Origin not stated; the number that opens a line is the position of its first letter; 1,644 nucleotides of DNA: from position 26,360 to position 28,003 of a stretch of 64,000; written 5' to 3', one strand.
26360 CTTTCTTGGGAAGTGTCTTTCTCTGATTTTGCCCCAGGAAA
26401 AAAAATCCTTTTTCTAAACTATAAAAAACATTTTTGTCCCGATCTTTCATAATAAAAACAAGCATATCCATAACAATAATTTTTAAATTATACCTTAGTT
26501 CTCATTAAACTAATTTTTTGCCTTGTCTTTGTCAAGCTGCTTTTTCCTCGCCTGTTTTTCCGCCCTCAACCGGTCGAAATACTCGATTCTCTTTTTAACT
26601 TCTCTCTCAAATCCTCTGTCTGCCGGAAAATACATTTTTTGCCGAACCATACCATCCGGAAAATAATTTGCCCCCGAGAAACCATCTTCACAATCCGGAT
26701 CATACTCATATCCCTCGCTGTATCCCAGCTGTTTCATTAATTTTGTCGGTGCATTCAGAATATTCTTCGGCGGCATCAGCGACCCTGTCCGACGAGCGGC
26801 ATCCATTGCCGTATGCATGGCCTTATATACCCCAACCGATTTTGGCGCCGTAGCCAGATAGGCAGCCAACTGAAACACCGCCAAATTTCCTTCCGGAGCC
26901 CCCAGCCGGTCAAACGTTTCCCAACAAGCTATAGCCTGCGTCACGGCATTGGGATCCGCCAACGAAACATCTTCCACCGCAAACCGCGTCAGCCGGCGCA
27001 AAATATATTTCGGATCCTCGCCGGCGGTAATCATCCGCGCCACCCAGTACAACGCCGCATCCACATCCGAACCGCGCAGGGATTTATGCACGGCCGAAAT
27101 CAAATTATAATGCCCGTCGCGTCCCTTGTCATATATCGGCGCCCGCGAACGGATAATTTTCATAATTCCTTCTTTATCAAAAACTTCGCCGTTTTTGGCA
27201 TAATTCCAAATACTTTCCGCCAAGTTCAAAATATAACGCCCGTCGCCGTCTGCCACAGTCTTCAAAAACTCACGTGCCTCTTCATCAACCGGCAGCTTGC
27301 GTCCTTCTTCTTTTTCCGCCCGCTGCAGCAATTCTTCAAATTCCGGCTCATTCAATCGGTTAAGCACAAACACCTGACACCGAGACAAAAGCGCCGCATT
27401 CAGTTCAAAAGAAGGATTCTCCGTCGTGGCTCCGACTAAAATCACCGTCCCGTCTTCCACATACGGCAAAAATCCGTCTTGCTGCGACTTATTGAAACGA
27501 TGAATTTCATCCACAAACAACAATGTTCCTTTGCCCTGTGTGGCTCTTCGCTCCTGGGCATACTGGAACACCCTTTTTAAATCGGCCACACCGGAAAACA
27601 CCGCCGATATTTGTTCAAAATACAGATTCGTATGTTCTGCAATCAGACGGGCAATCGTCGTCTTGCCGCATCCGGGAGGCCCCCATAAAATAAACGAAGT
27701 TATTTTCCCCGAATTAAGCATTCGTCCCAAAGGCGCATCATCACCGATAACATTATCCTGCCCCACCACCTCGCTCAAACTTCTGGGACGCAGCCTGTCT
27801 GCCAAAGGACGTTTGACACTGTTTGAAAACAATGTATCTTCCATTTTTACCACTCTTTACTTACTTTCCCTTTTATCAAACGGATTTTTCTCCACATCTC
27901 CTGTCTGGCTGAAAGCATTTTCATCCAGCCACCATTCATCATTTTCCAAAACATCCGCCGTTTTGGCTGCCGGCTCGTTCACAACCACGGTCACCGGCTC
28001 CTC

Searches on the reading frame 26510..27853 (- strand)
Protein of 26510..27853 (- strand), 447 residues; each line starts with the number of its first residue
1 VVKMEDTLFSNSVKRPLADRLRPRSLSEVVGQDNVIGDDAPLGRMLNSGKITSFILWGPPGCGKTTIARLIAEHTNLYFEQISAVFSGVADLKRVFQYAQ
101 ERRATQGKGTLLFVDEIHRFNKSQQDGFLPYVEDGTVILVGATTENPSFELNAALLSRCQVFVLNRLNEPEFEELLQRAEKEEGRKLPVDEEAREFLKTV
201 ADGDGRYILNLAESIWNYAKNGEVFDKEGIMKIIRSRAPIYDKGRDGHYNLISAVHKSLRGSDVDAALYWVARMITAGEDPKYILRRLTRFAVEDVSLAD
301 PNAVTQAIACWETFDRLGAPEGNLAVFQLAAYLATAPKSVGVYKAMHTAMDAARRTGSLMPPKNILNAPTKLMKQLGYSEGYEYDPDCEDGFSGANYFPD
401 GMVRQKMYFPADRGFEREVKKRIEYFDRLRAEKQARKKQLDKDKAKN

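Call 3: search_protein_families(library=pfam, proteins=[window:26510-27853:-], max_evalue=1)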
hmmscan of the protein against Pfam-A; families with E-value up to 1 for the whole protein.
window:26510-27853:- (447 aa): 35 families (the best 25 are shown)
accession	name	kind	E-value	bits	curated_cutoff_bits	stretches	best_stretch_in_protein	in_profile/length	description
PF12002.13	MgsA_C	-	2.9e-58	196.9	27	1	261-425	1-165/167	MgsA AAA+ ATPase C terminal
PF16193.11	AAA_assoc_2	-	1.4e-19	70.5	34.3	1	185-260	3-81/81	AAA C-terminal domain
PF00004.35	AAA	-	8.7e-16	59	21.2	1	55-164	2-128/131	ATPase family associated with various cellular activities (AAA)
PF05496.18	RuvB_N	-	1.8e-11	44.5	27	1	21-148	1-125/159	Holliday junction DNA helicase RuvB P-loop domain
PF07728.20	AAA_5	-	1.4e-07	32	22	1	54-155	2-111/139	AAA domain (dynein-related subfamily)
PF13173.12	AAA_14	-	1.6e-05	25.4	27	1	54-171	5-127/129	AAA domain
PF13238.12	AAA_18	-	3.4e-05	24.7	29.4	1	56-186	3-119/128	AAA domain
PF13191.12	AAA_16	-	7.8e-05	23.7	32.6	1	46-74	19-47/167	AAA ATPase domain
PF00158.32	Sigma54_activat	-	0.00011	22.3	20.2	1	104-146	89-131/168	Sigma-54 interaction domain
PF14532.12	Sigma54_activ_2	-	0.00015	22.5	25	1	55-137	25-101/138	Sigma-54 interaction domain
PF13245.12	AAA_19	-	0.00033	21.3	25.1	1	54-105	14-54/134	AAA domain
PF20720.3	nSTAND3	-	0.00038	20.6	27.2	1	55-97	21-62/155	Novel STAND NTPase 3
PF13401.12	AAA_22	-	0.00059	20.6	27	1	54-75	8-29/130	AAA domain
PF13604.12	AAA_30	-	0.00066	19.9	27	0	54-75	21-42/191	AAA domain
PF01078.27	Mg_chelatase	-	0.0016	18.3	20.3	1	53-71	24-42/207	Magnesium chelatase, subunit ChlI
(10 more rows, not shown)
